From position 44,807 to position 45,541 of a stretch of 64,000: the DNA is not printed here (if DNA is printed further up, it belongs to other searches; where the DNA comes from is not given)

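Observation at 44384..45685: Complete CnrY-CnrX-CnrH-type signalling module, attached to copAB instead of an RND nickel/cobalt pump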

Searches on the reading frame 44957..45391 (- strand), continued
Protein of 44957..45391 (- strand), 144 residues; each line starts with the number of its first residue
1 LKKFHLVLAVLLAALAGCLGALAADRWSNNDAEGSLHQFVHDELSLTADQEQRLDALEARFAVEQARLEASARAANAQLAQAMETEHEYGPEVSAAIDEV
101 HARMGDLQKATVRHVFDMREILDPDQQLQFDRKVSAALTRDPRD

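Call 72: find_related_loci(query=A5, collection=metagenome_contigs, flank=7000)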
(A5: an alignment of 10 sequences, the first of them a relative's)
Query A5 (150 aa) in metagenome_contigs; peptide patterns used: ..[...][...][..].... (x = any residue, [..] = any of these).
110 stretches matched a pattern; 66 encode a relative of the query (tblastn E <= 1e-3); 66 distinct loci.
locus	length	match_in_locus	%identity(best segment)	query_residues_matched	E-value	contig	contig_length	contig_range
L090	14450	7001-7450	90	1-150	7e-91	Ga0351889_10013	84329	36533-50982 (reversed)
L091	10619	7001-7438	64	1-150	3e-57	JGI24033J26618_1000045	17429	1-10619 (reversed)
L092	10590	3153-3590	64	1-150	4e-57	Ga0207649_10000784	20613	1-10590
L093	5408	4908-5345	62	1-150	2e-55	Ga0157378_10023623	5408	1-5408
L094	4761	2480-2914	53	1-146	2e-43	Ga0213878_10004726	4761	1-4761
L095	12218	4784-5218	52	1-146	3e-43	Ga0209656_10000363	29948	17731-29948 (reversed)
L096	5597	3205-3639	52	1-146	1e-42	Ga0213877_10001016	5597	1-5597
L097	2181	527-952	48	1-142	2e-42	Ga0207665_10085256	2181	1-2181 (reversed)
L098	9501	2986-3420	47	1-146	5e-42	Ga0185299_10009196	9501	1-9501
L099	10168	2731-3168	48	1-146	4e-41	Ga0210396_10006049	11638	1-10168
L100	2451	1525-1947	47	1-142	1e-39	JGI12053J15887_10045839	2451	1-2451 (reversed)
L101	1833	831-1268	51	1-146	1e-39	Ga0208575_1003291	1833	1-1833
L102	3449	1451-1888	51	1-146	3e-38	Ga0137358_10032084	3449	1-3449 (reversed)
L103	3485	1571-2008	50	1-146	2e-37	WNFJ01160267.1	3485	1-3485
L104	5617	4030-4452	50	1-142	2e-37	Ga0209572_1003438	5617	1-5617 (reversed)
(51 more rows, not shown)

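Call 90: search_protein_families(library=pfam, proteins=[L036:5378-6739:-, L036:6921-7616:-, L036:9387-9791:+, L036:9945-13019:-, L036:13254-15791:-, L080:9121-9840:+, L080:10132-11358:+, L080:6365-7261:-, L080:4467-5744:-, L080:11572-12774:-], max_evalue=0.001)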
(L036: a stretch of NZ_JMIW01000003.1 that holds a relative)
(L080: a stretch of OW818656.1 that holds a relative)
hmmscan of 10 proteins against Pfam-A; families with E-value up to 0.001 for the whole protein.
L036:5378-6739:- (453 aa): 2 families
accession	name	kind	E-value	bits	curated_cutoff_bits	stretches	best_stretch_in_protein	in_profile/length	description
PF13520.12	AA_permease_2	-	2.6e-28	99.5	27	1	21-396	2-393/427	Amino acid permease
PF00324.27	AA_permease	-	2.8e-17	63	24.6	1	27-361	4-353/470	Amino acid permease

L036:6921-7616:- (231 aa): 1 family
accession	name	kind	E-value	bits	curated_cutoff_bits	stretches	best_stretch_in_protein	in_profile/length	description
PF09990.14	DUF2231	-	2.1e-11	44.5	26.4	1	102-221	4-130/139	Predicted membrane protein (DUF2231)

L036:9387-9791:+ (134 aa): 0 families

L036:9945-13019:- (1024 aa): 8 families
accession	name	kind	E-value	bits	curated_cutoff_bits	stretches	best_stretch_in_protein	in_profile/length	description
PF08751.17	TrwC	-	3.1e-84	283.4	25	1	26-298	1-285/286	TrwC relaxase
PF13604.12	AAA_30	-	7e-38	130.7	27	1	478-684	1-182/191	AAA domain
PF13245.12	AAA_19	-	3.5e-13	50.3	25.1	1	493-632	9-131/134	AAA domain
PF01443.25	Viral_helicase1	-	7.5e-07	29.6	21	1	499-640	2-107/228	Viral superfamily 1 RNA helicase core domain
PF09848.15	SLFN-g3_helicase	-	1.2e-05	25.2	24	1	497-607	3-97/354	Schlafen group 3, DNA/RNA helicase domain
PF13401.12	AAA_22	-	8.9e-05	23.2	27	1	494-627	4-124/130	AAA domain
PF13086.12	AAA_11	-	0.0001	22.6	27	0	591-633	215-253/257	AAA domain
PF18340.7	TraI_2B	-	0.00018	21.7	26.7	0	749-816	2-66/79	DNA relaxase TraI 2B/2B-like domain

L036:13254-15791:- (845 aa): 3 families
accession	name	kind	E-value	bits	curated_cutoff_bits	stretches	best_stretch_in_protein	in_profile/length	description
PF10412.15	TrwB_AAD_bind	-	1.2e-141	472.6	20.5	1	272-659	2-386/387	Type IV secretion-system coupling protein DNA-binding domain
PF12696.13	TraG-D_C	-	2.1e-17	63.7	22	1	521-640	4-125/126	TraM recognition site of TraD and TraG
PF02534.20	T4SS-DNA_transf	-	5.8e-16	58.8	20.1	1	284-608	43-394/468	Type IV secretory system Conjugative DNA transfer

L080:9121-9840:+ (239 aa): 1 family
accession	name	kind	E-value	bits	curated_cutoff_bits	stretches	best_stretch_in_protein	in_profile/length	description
PF05275.17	CopB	-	9.4e-40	136.8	27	1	35-239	4-208/208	Copper resistance protein B precursor (CopB)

L080:10132-11358:+ (408 aa): 0 families

L080:6365-7261:- (298 aa): 1 family
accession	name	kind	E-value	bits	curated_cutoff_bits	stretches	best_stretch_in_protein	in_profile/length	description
PF05425.18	CopD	-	2.8e-16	60.2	32.1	1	194-292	3-105/105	Copper resistance protein D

L080:4467-5744:- (425 aa): 0 families

L080:11572-12774:- (400 aa): 2 families
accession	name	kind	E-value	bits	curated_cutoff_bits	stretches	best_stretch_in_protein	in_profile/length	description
PF03466.25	LysR_substrate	-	5.6e-19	68.8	28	1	180-369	3-206/209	LysR substrate binding domain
PF00126.33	HTH_1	-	1e-17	64.3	26.6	1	97-156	1-60/60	Bacterial regulatory helix-turn-helix protein, lysR family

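Call 92: predict_structure(alignment_id=A6)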
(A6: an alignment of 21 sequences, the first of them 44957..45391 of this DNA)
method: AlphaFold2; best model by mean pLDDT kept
length: 144 residues; sequences in the alignment: 21
mean_pLDDT: 82.4   pTM: 0.67
mean pLDDT of the five models: 82.4, 79.6, 79.4, 76.9, 74.7
residues with pLDDT >= 90: 79; 70-90: 29; 50-70: 26; < 50: 10
segments of 3 or more residues with pLDDT < 50: 28-32
pLDDT, mean of each block of 10 residues (from residue 1): 63 61 49 69 92 95 94 94 85 93 93 94 96 84 58
secondary structure, 60 per line:
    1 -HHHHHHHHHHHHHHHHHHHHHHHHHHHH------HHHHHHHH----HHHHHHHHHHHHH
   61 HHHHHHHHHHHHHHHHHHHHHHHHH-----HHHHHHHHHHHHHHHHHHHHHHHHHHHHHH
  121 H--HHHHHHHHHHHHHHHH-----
elements in order: H2-29 H36-43 H48-85 H91-121 H124-139

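Call 95: fold_search(model_id=the predicted structure, library=pdb)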
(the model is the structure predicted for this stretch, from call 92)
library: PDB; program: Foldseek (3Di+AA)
matches with E <= 10: 374; with E <= 0.001: 15
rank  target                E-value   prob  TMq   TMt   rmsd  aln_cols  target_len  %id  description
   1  2y3h_A                7.7e-07  1.00  0.65  0.82   3.0       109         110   38  E63Q mutant of Cupriavidus metallidurans CH34 CnrXs (released 2011-03-30)
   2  4clv_A                7.7e-07  1.00  0.69  0.70   5.6       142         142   34  Crystal Structure of dodecylphosphocholine-solubilized NccX from Cupriavidus metallidurans 31A (released 2014-10-01)
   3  2y3h_B                1.3e-06  1.00  0.62  0.80   2.4       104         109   38  E63Q mutant of Cupriavidus metallidurans CH34 CnrXs (released 2011-03-30)
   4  3zg1_D                1.4e-06  1.00  0.61  0.78   2.8       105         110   39  NI-BOUND FORM OF M123A MUTANT OF CUPRIAVIDUS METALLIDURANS CH34 CNRXS (released 2013-10-23)
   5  3epv_C                1.8e-06  1.00  0.64  0.84   2.4       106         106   40  X-ray Structure of the Metal-sensor CnrX in both the Apo- and Copper-bound Forms (released 2008-11-25)
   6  2y3d_A                1.9e-06  1.00  0.67  0.86   1.9       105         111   40  Zn-bound form of Cupriavidus metallidurans CH34 CnrXs (released 2011-03-30)
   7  3zg1_A                2.1e-06  1.00  0.62  0.79   2.5       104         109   38  NI-BOUND FORM OF M123A MUTANT OF CUPRIAVIDUS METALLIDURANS CH34 CNRXS (released 2013-10-23)
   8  4wwf_A                2.4e-06  1.00  0.62  0.78   3.4       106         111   39  High-resolution structure of two Ni-bound forms of the M123C mutant of C. metallidurans CnrXs (released 2015-02-11)
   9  2y39                  2.5e-06  1.00  0.63  0.80   2.9       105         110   40  Ni-bound form of Cupriavidus metallidurans CH34 CnrXs (released 2011-03-30)
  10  4wwb                  2.6e-06  1.00  0.63  0.79   2.9       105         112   41  High-resolution structure of the Ni-bound form of the Y135F mutant of C. metallidurans CnrXs (released 2015-02-11)
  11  2y3h_C                4.2e-06  1.00  0.61  0.79   2.6       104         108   38  E63Q mutant of Cupriavidus metallidurans CH34 CnrXs (released 2011-03-30)
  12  2y3b                  4.7e-06  1.00  0.61  0.77   3.5       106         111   40  Co-bound form of Cupriavidus metallidurans CH34 CnrXs (released 2011-03-30)
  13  2y3h_D                7.2e-06  1.00  0.63  0.82   2.7       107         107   38  E63Q mutant of Cupriavidus metallidurans CH34 CnrXs (released 2011-03-30)
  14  4wwf_B                7.6e-06  1.00  0.64  0.84   2.4       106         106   39  High-resolution structure of two Ni-bound forms of the M123C mutant of C. metallidurans CnrXs (released 2015-02-11)
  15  3epv_A                8.5e-06  1.00  0.60  0.77   2.8       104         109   39  X-ray Structure of the Metal-sensor CnrX in both the Apo- and Copper-bound Forms (released 2008-11-25)
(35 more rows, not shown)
